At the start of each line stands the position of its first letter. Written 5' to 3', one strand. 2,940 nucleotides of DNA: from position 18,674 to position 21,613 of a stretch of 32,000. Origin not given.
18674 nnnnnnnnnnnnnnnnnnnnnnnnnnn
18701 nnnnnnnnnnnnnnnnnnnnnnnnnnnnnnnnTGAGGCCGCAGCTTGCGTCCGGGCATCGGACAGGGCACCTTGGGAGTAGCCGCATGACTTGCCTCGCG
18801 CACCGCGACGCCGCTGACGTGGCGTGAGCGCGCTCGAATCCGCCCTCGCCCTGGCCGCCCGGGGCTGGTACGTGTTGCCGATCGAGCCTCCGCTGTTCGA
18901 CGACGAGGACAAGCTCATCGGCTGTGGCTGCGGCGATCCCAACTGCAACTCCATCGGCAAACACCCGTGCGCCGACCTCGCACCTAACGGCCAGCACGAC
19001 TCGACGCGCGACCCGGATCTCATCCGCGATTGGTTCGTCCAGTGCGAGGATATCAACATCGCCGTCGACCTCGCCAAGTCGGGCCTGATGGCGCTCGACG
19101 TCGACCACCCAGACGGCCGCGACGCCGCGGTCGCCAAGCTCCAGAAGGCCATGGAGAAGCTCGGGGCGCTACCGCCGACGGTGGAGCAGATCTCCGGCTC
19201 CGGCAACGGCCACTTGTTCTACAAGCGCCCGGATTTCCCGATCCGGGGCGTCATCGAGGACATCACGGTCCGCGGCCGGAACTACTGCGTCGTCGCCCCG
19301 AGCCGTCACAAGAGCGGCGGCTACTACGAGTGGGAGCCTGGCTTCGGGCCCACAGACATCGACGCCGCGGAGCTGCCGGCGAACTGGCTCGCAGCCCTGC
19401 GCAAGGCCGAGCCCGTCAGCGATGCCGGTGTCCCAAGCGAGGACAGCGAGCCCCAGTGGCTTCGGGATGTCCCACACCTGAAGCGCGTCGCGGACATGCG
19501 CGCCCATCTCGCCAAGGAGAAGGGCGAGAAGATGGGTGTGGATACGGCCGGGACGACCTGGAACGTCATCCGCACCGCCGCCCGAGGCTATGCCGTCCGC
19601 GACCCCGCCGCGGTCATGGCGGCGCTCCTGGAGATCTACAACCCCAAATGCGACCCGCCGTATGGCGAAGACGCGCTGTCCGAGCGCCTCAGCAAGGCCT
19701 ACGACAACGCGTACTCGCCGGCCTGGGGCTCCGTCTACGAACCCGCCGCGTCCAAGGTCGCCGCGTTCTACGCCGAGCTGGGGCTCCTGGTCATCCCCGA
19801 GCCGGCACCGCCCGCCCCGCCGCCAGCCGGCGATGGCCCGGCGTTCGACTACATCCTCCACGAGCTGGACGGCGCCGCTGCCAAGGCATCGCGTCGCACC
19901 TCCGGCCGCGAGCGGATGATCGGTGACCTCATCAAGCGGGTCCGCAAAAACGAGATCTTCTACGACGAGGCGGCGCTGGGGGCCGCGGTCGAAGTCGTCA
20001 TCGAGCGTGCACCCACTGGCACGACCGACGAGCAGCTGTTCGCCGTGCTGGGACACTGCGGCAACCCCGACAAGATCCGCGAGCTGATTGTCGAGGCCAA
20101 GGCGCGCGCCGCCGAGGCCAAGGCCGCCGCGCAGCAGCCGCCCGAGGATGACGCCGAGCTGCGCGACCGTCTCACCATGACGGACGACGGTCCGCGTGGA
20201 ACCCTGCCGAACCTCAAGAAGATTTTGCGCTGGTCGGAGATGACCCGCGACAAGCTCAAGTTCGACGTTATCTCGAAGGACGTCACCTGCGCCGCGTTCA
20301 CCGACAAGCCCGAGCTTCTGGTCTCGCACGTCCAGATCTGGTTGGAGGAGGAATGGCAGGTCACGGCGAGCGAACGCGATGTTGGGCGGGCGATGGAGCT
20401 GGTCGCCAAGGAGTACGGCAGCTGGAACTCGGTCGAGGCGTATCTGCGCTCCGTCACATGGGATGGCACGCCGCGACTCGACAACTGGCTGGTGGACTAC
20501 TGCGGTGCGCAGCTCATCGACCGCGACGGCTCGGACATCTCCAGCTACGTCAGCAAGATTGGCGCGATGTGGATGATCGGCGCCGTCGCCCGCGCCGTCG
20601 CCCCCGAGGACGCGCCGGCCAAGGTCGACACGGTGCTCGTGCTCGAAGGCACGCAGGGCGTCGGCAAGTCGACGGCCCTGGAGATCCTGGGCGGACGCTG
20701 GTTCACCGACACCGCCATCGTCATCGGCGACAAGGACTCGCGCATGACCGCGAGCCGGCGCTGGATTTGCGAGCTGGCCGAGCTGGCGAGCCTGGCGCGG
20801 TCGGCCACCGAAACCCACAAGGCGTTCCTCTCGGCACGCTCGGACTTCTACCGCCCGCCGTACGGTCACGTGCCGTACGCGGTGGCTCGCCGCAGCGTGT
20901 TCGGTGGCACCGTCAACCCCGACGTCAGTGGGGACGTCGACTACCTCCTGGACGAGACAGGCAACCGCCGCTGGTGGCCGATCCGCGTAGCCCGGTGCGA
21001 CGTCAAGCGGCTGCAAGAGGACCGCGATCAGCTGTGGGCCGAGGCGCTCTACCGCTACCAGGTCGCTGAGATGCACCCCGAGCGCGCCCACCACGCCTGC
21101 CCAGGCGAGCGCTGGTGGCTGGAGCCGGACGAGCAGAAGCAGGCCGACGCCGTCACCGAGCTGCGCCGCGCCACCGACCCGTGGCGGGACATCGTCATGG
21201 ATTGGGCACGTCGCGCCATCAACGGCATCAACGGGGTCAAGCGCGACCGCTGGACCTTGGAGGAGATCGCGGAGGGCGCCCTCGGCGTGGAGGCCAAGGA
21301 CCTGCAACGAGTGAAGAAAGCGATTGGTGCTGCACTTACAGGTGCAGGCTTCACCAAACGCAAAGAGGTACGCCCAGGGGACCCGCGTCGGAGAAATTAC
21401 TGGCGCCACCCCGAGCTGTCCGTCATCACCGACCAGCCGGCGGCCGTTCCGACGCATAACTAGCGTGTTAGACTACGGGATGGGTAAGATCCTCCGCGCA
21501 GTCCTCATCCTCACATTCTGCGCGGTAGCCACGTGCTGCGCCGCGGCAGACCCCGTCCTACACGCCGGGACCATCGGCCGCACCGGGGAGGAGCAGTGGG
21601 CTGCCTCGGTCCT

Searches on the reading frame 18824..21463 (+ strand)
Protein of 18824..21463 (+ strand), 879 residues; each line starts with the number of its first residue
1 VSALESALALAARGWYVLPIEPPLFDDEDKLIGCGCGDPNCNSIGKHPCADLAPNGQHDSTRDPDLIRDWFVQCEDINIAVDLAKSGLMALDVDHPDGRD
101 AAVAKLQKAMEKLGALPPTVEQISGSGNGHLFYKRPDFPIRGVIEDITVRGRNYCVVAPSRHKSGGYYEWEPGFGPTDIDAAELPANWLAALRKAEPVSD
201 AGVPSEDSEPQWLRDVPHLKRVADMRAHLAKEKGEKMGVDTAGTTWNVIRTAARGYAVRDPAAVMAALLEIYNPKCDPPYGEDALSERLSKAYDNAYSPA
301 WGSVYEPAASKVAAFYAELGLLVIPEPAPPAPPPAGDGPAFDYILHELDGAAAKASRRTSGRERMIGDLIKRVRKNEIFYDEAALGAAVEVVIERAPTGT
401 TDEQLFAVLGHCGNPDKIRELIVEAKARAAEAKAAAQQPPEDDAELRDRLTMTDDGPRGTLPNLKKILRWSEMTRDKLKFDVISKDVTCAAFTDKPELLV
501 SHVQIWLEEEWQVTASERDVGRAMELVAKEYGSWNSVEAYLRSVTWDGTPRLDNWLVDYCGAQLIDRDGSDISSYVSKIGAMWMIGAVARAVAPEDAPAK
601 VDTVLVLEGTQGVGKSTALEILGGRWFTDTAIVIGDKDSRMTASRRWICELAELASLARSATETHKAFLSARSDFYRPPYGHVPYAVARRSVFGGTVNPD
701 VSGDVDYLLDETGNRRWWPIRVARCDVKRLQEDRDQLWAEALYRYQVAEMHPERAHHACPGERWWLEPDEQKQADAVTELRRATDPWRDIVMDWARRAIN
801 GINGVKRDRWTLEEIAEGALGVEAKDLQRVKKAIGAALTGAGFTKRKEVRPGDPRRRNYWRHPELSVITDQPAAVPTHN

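Call 22: search_protein_families(library=pfam, proteins=[window:18824-21463:+], max_evalue=0.01)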
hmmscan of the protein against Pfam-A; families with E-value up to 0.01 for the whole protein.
window:18824-21463:+ (879 aa): 2 families
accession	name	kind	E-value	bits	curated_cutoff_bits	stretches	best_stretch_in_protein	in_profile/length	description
PF05272.17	VapE-like_dom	-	1.6e-60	204.7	25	1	541-779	1-213/217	Virulence-associated protein E-like domain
PF09250.16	Prim-Pol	-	4e-26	92.8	22.8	1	7-185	1-156/158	Bifunctional DNA primase/polymerase, N-terminal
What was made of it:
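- The phage encodes its own PrimPol/VapE-type helicase at 18824-21463 (call 22).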

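Call 23: search_protein_families(library=phrogs, proteins=[window:18824-21463:+], max_evalue=0.001)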
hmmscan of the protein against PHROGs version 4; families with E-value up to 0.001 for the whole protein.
window:18824-21463:+ (879 aa): 10 families
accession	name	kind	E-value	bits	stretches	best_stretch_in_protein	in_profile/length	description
phrog_1313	-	DNA, RNA and nucleotide metabolism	1.2e-74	253.3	1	423-860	116-553/568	DNA helicase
phrog_256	-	DNA, RNA and nucleotide metabolism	4.3e-67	228.3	1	414-799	333-705/798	DNA helicase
phrog_15962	-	DNA, RNA and nucleotide metabolism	4.4e-59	201.5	1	462-864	418-806/835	DNA primase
phrog_2249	-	DNA, RNA and nucleotide metabolism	9.9e-41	141.2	1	473-863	432-774/802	DNA primase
phrog_36873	-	DNA, RNA and nucleotide metabolism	1.3e-33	116.9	1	530-794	486-723/1082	DNA helicase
phrog_16593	-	DNA, RNA and nucleotide metabolism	8.6e-31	108.1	1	417-745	389-701/823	DNA primase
phrog_5852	-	DNA, RNA and nucleotide metabolism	5.3e-13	49.8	1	6-171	69-228/242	DNA polymerase/primase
phrog_695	-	DNA, RNA and nucleotide metabolism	1.8e-09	37.9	1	54-214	36-187/704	DNA polymerase/primase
phrog_5177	-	DNA, RNA and nucleotide metabolism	5.4e-07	28.9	1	3-133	20-121/876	DNA polymerase/primase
phrog_906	-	DNA, RNA and nucleotide metabolism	1.3e-06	28.5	1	53-196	81-246/872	DNA polymerase/primase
